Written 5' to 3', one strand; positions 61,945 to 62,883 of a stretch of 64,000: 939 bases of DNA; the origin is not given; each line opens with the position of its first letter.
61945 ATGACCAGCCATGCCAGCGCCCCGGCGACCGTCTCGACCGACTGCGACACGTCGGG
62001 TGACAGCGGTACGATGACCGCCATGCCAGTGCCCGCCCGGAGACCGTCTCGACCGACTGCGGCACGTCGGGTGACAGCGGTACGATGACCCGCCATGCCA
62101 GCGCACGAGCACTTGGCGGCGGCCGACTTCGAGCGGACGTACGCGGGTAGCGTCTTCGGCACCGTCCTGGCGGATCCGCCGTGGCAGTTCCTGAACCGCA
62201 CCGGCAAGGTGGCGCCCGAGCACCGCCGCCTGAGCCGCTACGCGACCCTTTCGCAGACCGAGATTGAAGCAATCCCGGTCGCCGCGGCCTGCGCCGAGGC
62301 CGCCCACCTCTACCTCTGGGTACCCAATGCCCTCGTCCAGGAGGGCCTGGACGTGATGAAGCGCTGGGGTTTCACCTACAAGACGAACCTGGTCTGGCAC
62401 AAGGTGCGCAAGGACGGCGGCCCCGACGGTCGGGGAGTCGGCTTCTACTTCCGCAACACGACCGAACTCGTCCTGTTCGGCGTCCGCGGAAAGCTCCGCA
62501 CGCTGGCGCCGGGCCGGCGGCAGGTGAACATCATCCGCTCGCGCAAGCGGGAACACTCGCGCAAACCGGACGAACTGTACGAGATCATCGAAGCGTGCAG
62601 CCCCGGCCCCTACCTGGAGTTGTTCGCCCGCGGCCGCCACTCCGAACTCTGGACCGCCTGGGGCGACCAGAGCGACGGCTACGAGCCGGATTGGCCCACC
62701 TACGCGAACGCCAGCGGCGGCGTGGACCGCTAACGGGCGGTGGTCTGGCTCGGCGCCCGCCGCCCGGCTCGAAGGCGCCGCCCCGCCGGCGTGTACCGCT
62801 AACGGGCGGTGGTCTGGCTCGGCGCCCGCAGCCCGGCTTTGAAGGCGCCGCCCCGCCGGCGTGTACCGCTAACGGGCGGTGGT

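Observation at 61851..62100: Tandem ~70-82-bp repeats amplify the start region of an MT-A70 adenine methyltransferase gene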

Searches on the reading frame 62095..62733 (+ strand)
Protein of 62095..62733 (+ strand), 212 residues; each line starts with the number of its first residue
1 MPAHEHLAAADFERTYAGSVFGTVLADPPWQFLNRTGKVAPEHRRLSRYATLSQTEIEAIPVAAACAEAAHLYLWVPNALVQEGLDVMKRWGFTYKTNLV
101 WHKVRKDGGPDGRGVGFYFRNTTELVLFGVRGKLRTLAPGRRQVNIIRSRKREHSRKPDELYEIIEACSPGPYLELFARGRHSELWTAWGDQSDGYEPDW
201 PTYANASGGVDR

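Call 9: search_protein_families(library=pfam, proteins=[window:62095-62733:+])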
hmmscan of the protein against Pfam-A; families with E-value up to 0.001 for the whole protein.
window:62095-62733:+ (212 aa): 1 family
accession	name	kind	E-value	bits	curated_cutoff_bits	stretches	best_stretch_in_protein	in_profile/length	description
PF05063.20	MT-A70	-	1.3e-27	97.3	23.9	1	21-192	1-172/172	MT-A70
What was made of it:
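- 62095..62733 (+): Solitary MT-A70 family methyltransferase gene (212 aa). Pfam PF05063 (call 9).
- On MT-A70 DNA methyltransferase of a Type II restriction-modification system: PF05063 E 1e-27 (call 9).
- Checked: The ORF is an MT-A70 protein (PF05063, E 1e-27; call 9).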

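Call 13: find_encoding_contigs(protein=window:62095-62733:+, flank=10000, max_places=10)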
Protein window:62095-62733:+ (212 aa): no gene with exactly this product is on record in the collection.

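Call 15: find_homologous_proteins(query=window:62095-62733:+, max_evalue=1e-20)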
Query window:62095-62733:+ (212 aa): 8000 proteins with E <= 1e-20 among 8000 candidates; the best 120 are listed.
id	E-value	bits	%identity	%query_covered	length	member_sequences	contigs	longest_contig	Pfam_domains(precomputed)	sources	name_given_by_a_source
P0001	1.4e-128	445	93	95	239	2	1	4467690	PF05063.21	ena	-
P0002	1.5e-128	445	95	93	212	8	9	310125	PF05063.21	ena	-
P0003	4.4e-127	440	89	99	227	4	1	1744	PF05063.21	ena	-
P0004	1.6e-126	438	90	98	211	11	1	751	PF05063.21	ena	-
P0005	4.2e-126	437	90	97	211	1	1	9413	PF05063.21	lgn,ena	-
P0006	1.3e-125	435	92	94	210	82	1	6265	PF05063.21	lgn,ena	-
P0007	1.3e-125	435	90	97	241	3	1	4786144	PF05063.21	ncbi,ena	-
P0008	1.4e-124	432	89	96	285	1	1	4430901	PF05063.21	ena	-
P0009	1.6e-124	432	88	99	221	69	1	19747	PF05063.21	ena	-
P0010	1.7e-124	431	88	99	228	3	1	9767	PF05063.21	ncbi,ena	-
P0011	1.8e-123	428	89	99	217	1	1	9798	PF05063.21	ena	-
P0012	3.6e-123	427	90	91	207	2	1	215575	PF05063.21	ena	-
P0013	1.8e-122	425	87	99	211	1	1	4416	PF05063.21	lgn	-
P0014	3.7e-121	421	86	100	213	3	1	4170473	PF05063.21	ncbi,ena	-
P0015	1.3e-120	419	86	98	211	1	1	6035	PF05063.21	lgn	-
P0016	4.6e-119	414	85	98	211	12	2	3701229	PF05063.21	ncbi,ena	-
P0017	1.0e-118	413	85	99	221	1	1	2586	PF05063.21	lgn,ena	-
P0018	5.4e-116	404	85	95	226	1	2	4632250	PF05063.21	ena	-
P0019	1.5e-113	396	81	94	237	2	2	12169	PF05063.21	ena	-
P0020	2.1e-112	392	84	94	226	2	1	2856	PF05063.21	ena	-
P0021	1.8e-110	386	78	96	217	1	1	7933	PF05063.21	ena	-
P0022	2.8e-110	385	81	95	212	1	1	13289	PF05063.21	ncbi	ncbi:MAG: MT-A70 family methyltransferase [Planctomycetota bacterium]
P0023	3.3e-110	385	81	94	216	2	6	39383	PF05063.21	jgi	-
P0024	8.0e-110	384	82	94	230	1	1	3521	PF05063.21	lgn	-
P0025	9.8e-110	383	79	94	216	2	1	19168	PF05063.21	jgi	-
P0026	1.0e-109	383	81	94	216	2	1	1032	PF05063.21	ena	-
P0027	1.2e-109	383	80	94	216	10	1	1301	PF05063.21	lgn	-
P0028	1.3e-109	383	84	92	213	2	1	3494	PF05063.21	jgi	-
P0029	1.6e-109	383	82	94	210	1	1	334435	PF05063.21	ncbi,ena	-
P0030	2.3e-109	382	79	94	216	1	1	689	PF05063.21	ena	-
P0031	3.1e-109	382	78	99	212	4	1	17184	PF05063.21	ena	-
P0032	3.3e-109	382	79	94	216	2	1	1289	PF05063.21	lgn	-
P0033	4.7e-109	381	78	95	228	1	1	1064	PF05063.21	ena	-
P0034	4.8e-109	381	77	96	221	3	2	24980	PF05063.21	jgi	jgi:N6-adenosine-specific RNA methylase IME4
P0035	6.6e-109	381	79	95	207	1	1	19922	PF05063.21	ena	-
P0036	1.2e-108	380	79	93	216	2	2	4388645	PF05063.21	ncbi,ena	-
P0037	2.5e-108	379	78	96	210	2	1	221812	PF05063.21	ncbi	-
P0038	2.7e-108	379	79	94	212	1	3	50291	PF05063.21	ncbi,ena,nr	ncbi:MAG: S-adenosylmethionine-binding protein [Planctomycetaceae bacterium]|nr:S-adenosylmethionine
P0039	3.2e-108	378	79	96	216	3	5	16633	PF05063.21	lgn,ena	-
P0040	3.3e-108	378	78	97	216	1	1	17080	PF05063.21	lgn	-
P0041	4.9e-108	378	78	95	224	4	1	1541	PF05063.21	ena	-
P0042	5.6e-108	377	92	83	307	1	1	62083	PF05063.21,PF10041.15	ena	-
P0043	7.4e-108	377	77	94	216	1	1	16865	PF05063.21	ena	-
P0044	8.8e-108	377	76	96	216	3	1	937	PF05063.21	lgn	-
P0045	9.0e-108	377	76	96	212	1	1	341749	PF05063.21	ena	-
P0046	9.0e-108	377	82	92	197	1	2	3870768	PF05063.21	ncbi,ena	-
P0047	1.6e-107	376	77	94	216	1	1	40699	PF05063.21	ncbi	-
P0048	1.7e-107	376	77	96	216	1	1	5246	PF05063.21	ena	-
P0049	2.0e-107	376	78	95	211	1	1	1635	PF05063.21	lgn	-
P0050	2.0e-107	376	79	94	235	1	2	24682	PF05063.21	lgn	-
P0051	2.2e-107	376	77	97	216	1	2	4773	PF05063.21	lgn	-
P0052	2.2e-107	376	76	97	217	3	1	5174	PF05063.21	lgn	-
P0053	2.4e-107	375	78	95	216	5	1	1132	PF05063.21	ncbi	-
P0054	3.6e-107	375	77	95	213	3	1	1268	PF05063.21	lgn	-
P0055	4.0e-107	375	78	93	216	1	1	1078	PF05063.21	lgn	-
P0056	4.5e-107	375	78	94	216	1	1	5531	PF05063.21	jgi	-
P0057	6.1e-107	374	77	94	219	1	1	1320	PF05063.21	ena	-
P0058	7.3e-107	374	76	94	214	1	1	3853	PF05063.21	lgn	-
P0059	7.9e-107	374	78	95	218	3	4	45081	PF05063.21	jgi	jgi:N6-adenosine-specific RNA methylase IME4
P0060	1.3e-106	373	77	95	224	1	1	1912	PF05063.21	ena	-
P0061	1.4e-106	373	77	96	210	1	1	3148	PF05063.21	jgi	jgi:N6-adenosine-specific RNA methylase IME4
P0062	1.6e-106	373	74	97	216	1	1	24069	PF05063.21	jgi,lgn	jgi:N6-adenosine-specific RNA methylase IME4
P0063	1.8e-106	373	77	94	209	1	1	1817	PF05063.21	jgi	jgi:N6-adenosine-specific RNA methylase IME4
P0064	1.9e-106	372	77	95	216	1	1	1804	PF05063.21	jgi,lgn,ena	-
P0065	2.1e-106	372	81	88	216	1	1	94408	PF05063.21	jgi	-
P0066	2.1e-106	372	76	95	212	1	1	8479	PF05063.21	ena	-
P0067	3.4e-106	372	76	95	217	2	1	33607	PF05063.21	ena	-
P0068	3.5e-106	372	76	94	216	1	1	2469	PF05063.21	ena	-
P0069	5.3e-106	371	75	98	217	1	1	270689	PF05063.21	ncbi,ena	-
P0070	8.9e-106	370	79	95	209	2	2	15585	PF05063.21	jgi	jgi:N6-adenosine-specific RNA methylase IME4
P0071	9.0e-106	370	75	97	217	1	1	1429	PF05063.21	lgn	-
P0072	9.6e-106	370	75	97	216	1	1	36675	PF05063.21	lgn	-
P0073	1.2e-105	370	76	96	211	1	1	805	PF05063.21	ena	-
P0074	1.6e-105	369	78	94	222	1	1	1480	PF05063.21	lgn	-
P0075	1.7e-105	369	77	94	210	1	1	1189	PF05063.21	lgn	-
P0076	1.8e-105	369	78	95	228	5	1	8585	PF05063.21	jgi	jgi:N6-adenosine-specific RNA methylase IME4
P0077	2.1e-105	369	76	95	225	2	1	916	PF05063.21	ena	-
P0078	2.2e-105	369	78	94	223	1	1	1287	PF05063.21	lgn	-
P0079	2.2e-105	369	76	97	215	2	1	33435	PF05063.21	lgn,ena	-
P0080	2.5e-105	369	75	96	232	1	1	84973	PF05063.21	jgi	-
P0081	4.0e-105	368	74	97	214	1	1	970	PF05063.21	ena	-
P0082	4.1e-105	368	78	95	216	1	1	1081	PF05063.21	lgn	-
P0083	4.8e-105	368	75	97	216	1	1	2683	PF05063.21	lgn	-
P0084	5.1e-105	368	76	94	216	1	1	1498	PF05063.21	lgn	-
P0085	5.7e-105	368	77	95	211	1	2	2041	PF05063.21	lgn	-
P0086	5.7e-105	368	76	94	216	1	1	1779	PF05063.21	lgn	-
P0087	6.7e-105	367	76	94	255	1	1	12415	PF05063.21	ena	-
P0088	8.5e-105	367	76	94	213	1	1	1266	PF05063.21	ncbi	-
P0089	1.0e-104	367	74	99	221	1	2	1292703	PF05063.21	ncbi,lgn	ncbi:MAG: MT-A70 family methyltransferase [Pirellulaceae bacterium]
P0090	1.1e-104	367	77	94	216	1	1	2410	PF05063.21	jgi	-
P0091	1.5e-104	366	78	95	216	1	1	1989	PF05063.21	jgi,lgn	jgi:N6-adenosine-specific RNA methylase IME4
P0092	1.6e-104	366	76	94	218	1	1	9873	PF05063.21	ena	-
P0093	1.8e-104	366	75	95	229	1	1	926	PF05063.21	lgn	-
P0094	1.9e-104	366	76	96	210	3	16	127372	PF05063.21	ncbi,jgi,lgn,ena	jgi:N6-adenosine-specific RNA methylase IME4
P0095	2.2e-104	366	77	94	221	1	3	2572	PF05063.21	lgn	-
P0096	2.4e-104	366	76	93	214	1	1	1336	PF05063.21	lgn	-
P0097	2.6e-104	365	80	88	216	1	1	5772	PF05063.21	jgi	-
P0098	2.9e-104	365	75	94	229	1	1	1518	PF05063.21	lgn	-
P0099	3.1e-104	365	74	97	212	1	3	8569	PF05063.21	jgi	jgi:N6-adenosine-specific RNA methylase IME4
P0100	3.4e-104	365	78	93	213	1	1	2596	PF05063.21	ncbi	-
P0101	5.3e-104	364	75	97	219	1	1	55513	PF05063.21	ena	-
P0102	5.7e-104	364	78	92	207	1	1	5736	PF05063.21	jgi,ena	-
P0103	7.2e-104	364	75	94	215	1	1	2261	PF05063.21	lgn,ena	-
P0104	7.5e-104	364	74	97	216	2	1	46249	PF05063.21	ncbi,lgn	-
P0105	8.6e-104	364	75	96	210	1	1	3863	PF05063.21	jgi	-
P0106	9.2e-104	364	79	88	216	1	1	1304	PF05063.21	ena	-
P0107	1.1e-103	363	76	94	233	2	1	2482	PF05063.21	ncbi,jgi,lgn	jgi:N6-adenosine-specific RNA methylase IME4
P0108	1.2e-103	363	76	98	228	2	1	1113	PF05063.21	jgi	jgi:N6-adenosine-specific RNA methylase IME4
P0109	1.3e-103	363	75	98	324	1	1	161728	PF05063.21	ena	-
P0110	1.3e-103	363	75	94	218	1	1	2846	PF05063.21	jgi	jgi:N6-adenosine-specific RNA methylase IME4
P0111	1.6e-103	363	76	95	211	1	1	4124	PF05063.21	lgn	-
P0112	1.9e-103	363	77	94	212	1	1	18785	PF05063.21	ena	-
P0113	2.0e-103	363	76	94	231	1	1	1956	PF05063.21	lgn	-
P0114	2.5e-103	362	75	96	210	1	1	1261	PF05063.21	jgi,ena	-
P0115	2.5e-103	362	75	96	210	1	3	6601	PF05063.21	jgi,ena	jgi:N6-adenosine-specific RNA methylase IME4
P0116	2.6e-103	362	75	98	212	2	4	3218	PF05063.21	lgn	-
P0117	2.9e-103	362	79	88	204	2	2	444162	PF05063.21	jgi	jgi:N6-adenosine-specific RNA methylase IME4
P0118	3.0e-103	362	76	94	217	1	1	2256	PF05063.21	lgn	-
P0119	3.2e-103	362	75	94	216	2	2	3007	PF05063.21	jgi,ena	-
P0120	3.5e-103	362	74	95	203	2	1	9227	PF05063.21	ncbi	ncbi:MAG: MT-A70 family methyltransferase, partial [Planctomycetota bacterium]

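Call 17: find_encoding_contigs(protein=P0002, flank=4000, max_places=9)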
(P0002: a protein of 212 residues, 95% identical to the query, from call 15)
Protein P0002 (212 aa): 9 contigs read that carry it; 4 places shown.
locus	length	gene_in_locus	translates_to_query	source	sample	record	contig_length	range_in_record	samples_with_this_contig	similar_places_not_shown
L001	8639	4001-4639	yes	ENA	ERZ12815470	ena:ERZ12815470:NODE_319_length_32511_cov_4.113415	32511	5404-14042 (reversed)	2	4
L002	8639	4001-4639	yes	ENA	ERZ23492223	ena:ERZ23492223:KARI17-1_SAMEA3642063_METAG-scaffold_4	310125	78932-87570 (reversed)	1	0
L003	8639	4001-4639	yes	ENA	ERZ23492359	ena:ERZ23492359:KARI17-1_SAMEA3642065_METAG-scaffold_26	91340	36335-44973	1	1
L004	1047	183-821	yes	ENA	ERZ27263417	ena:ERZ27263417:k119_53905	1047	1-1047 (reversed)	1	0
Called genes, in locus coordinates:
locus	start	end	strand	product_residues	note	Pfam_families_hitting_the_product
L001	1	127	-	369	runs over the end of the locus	PF08240:ADH_N, PF00107:ADH_zinc_N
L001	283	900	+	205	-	PF00230:MIP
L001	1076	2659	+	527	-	PF17900:Peptidase_M1_N (weak), PF01433:Peptidase_M1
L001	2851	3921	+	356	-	PF03781:FGE-sulfatase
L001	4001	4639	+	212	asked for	PF05063:MT-A70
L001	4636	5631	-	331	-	PF02661:Fic, PF21247:Fic-like_C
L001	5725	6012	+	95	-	PF10041:DUF2277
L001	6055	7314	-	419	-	PF00962:A_deaminase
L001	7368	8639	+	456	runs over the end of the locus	PF01408:GFO_IDH_MocA, PF19051:GFO_IDH_MocA_C2, PF22725:GFO_IDH_MocA_C3 (weak)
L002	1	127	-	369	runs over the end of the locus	PF08240:ADH_N, PF00107:ADH_zinc_N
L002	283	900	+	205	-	PF00230:MIP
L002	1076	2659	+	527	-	PF17900:Peptidase_M1_N (weak), PF01433:Peptidase_M1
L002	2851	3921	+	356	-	PF03781:FGE-sulfatase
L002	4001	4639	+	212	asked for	PF05063:MT-A70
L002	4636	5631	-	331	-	PF02661:Fic, PF21247:Fic-like_C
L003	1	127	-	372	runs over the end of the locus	-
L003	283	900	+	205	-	PF00230:MIP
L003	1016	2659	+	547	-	PF17900:Peptidase_M1_N (weak), PF01433:Peptidase_M1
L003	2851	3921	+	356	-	PF03781:FGE-sulfatase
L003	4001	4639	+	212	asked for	PF05063:MT-A70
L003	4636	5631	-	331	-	PF02661:Fic, PF21247:Fic-like_C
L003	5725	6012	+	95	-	PF10041:DUF2277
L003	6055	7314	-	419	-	PF00962:A_deaminase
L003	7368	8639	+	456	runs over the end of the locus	PF01408:GFO_IDH_MocA, PF19051:GFO_IDH_MocA_C2, PF22725:GFO_IDH_MocA_C3 (weak)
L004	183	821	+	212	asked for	PF05063:MT-A70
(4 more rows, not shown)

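Call 18: find_encoding_contigs(protein=P0001, flank=4000, max_places=3)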
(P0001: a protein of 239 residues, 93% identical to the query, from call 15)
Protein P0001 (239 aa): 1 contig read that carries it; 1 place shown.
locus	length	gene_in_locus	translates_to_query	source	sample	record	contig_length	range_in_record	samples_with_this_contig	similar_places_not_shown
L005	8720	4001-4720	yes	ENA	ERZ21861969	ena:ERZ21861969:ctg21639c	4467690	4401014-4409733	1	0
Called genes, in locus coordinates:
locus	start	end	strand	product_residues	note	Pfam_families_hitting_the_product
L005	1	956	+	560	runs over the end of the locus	PF17900:Peptidase_M1_N (weak), PF01433:Peptidase_M1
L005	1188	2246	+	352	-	PF03781:FGE-sulfatase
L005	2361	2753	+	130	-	PF22296:bAvd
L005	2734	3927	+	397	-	PF00078:RVT_1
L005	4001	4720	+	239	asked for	PF05063:MT-A70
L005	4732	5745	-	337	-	PF02661:Fic, PF21247:Fic-like_C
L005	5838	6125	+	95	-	PF10041:DUF2277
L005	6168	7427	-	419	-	PF00962:A_deaminase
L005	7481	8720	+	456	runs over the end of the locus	PF01408:GFO_IDH_MocA, PF19051:GFO_IDH_MocA_C2, PF22725:GFO_IDH_MocA_C3 (weak)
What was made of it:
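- Relatives L005 and L009 carry an FGE-sulfatase/bAvd/reverse-transcriptase cassette, and L001-L003 an FGE-sulfatase gene, between the peptidase and the methyltransferase (calls 17, 18).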

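Call 19: find_encoding_contigs(protein=P0007, flank=4000, max_places=3)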
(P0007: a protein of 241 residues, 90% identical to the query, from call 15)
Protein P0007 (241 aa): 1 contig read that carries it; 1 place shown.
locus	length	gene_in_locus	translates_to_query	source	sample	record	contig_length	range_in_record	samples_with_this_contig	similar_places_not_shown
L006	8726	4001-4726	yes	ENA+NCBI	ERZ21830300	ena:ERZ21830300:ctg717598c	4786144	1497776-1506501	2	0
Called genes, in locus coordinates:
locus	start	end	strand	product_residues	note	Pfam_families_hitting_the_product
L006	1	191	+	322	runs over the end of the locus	PF02735:Ku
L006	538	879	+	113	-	PF00707:IF3_C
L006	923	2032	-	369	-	PF08240:ADH_N, PF00107:ADH_zinc_N, PF13602:ADH_zinc_N_2 (faint)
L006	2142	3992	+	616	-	PF17900:Peptidase_M1_N (faint), PF01433:Peptidase_M1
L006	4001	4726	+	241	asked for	PF05063:MT-A70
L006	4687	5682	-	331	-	PF02661:Fic, PF21247:Fic-like_C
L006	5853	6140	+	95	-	PF10041:DUF2277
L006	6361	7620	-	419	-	PF00962:A_deaminase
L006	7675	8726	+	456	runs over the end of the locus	PF01408:GFO_IDH_MocA, PF19051:GFO_IDH_MocA_C2, PF02894:GFO_IDH_MocA_C (faint), PF22725:GFO_IDH_MocA_C3, PF19051:GFO_IDH_MocA_C2 (weak)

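Call 26: find_related_loci(query=window:62095-62733:+, collection=genome_contigs, flank=5000)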
Query window:62095-62733:+ (212 aa) in genome_contigs; peptide patterns used: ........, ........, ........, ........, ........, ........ (x = any residue, [..] = any of these).
599 stretches matched a pattern (row limit reached: there are more); 479 encode a relative of the query (tblastn E <= 1e-3); the best 80 are kept; 80 distinct loci.
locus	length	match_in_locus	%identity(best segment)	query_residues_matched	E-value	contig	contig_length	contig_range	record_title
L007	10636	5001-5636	98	1-212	2e-141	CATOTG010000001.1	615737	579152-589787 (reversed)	MAG: uncultured Thermoanaerobaculia bacterium isolate 2de50437-b26d-4e32-99b7-ac34be852a58 genome assembly, contig: cont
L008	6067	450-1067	93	1-206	9e-130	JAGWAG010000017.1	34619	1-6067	MAG: Acidobacteria bacterium isolate 277c_1 scaffold_2971, whole genome shotgun sequence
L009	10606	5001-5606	93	11-212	2e-129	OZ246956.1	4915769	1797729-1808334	MAG: Thermoanaerobaculia bacterium isolate 44e70480-f7af-46fd-94ad-8fb40e9277de genome assembly, chromosome: 1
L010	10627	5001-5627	89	1-209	3e-126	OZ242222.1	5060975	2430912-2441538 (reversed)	MAG: Candidatus Multivorans sp. isolate 294fb325-5f7d-45f9-a7ea-d7aadbeafeef genome assembly, chromosome: 1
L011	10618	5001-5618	90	1-206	4e-126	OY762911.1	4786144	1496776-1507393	MAG: Thermoanaerobaculia bacterium isolate 14c23368-4dca-4d55-9b94-f295180eceef genome assembly, chromosome: 1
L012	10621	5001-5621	89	1-207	7e-126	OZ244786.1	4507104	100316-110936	MAG: Candidatus Multivorans sp. isolate 506956bb-d3ba-4b36-a8b3-9439da49a84d genome assembly, chromosome: 1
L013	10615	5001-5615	90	1-205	2e-125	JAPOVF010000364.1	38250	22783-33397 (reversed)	MAG: Acidobacteria bacterium isolate COS1_bin_13 NODE_459_length_38250_cov_187.552, whole genome shotgun sequence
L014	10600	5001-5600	92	8-207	8e-125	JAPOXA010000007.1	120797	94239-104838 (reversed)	MAG: Acidobacteria bacterium isolate COS3_bin_14 NODE_69_length_120797_cov_54.0967, whole genome shotgun sequence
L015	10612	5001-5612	90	1-207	3e-125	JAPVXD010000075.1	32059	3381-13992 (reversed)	MAG: Candidatus Multivorans azotirespirans isolate m_rhze4 Seq75, whole genome shotgun sequence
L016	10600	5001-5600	90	8-207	3e-124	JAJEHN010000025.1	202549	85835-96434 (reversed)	MAG: Thermoanaerobaculia bacterium isolate p16x60bins.57 k141_120042, whole genome shotgun sequence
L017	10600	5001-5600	91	8-207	8e-124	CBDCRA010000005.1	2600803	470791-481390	MAG: Candidatus Multivorans sp. isolate d7452e89-af48-44c7-9597-5a6bccd24eaa genome assembly, contig: contig_5, whole ge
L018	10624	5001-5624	87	1-208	1e-123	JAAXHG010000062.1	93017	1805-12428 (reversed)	MAG: Vicinamibacteraceae bacterium isolate Plut_88883 unfiltered_Plut_88883_genomic_contig_395968, whole genome shotgun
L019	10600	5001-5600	91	8-207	8e-124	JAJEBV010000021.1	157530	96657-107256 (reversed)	MAG: Thermoanaerobaculia bacterium isolate jk18x9bins.56 k141_34346, whole genome shotgun sequence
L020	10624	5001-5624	88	1-208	5e-123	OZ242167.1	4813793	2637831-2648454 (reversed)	MAG: Candidatus Multivorans sp. isolate 7fb352fe-185d-4cb3-939b-2af4a04fcc16 genome assembly, chromosome: 1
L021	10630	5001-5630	87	1-210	7e-123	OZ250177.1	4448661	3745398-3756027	MAG: Candidatus Multivorans sp. isolate 36e5008e-f582-4c91-8c3b-5baff8031e1a genome assembly, chromosome: 1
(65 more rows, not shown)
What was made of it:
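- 62095..62733 (+): Homologues are 71-98% identical (calls 15, 26).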

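Call 46: search_solved_structures(query=window:62095-62733:+, max_evalue=0.001)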
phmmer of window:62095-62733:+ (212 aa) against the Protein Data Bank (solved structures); distinct sequences matched with E-value up to 0.001: 19.
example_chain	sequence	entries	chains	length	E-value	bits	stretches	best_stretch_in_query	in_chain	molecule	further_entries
7f4r_A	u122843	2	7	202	3.4e-22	82.1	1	8-191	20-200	MT-a70 family protein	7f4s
7f4l_C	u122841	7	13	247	6.6e-22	81.2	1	8-191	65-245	MT-a70 family protein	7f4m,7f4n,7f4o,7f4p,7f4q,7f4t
7yi8_B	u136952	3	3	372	1.6e-21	79.9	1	8-190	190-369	MT-a70 family protein | mRNA m(6)A methyltransferase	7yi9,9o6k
8xyl_A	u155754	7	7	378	1.7e-21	79.9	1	8-190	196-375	MT-a70 family protein | mRNA m(6)A methyltransferase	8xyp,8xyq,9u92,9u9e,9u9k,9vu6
8xyx_A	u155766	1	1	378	2.2e-20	76.2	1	8-190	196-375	MT-a70 family protein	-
9g4u_A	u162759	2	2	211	4.5e-14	55.6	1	21-196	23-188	N6-adenosine-methyltransferase catalytic subunit | N(6)-adenosine-methyltransferase catalytic subunit METTL3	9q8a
5il0_A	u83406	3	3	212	4.6e-14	55.5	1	21-196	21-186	METTL3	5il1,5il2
9g4w_A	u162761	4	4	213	4.7e-14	55.5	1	21-196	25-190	N6-adenosine-methyltransferase catalytic subunit | N(6)-adenosine-methyltransferase catalytic subunit METTL3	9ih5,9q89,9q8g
9g4s_A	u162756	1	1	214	4.8e-14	55.5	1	21-196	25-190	N6-adenosine-methyltransferase catalytic subunit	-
8bn8_AAA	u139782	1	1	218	5.1e-14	55.4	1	21-196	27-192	N6-adenosine-methyltransferase catalytic subunit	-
9r8z_A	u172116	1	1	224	5.6e-14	55.3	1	21-196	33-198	N(6)-adenosine-methyltransferase catalytic subunit METTL3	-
5k7m_A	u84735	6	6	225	5.7e-14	55.2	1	21-196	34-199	N6-adenosine-methyltransferase 70 kDa subunit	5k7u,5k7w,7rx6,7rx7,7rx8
5l6d_A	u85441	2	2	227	5.9e-14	55.2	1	21-196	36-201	N6-adenosine-methyltransferase 70 kDa subunit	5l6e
29vd_A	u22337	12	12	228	6e-14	55.2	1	21-196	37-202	N6-adenosine-methyltransferase catalytic subunit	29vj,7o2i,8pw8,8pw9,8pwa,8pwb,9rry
7acd_A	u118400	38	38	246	7.5e-14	54.9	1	21-196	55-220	N6-adenosine-methyltransferase catalytic subunit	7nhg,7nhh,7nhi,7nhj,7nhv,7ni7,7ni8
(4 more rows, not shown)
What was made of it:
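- On MT-A70 DNA methyltransferase of a Type II restriction-modification system: The closest solved structures are MT-A70 family proteins, E 3e-22 (call 46).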
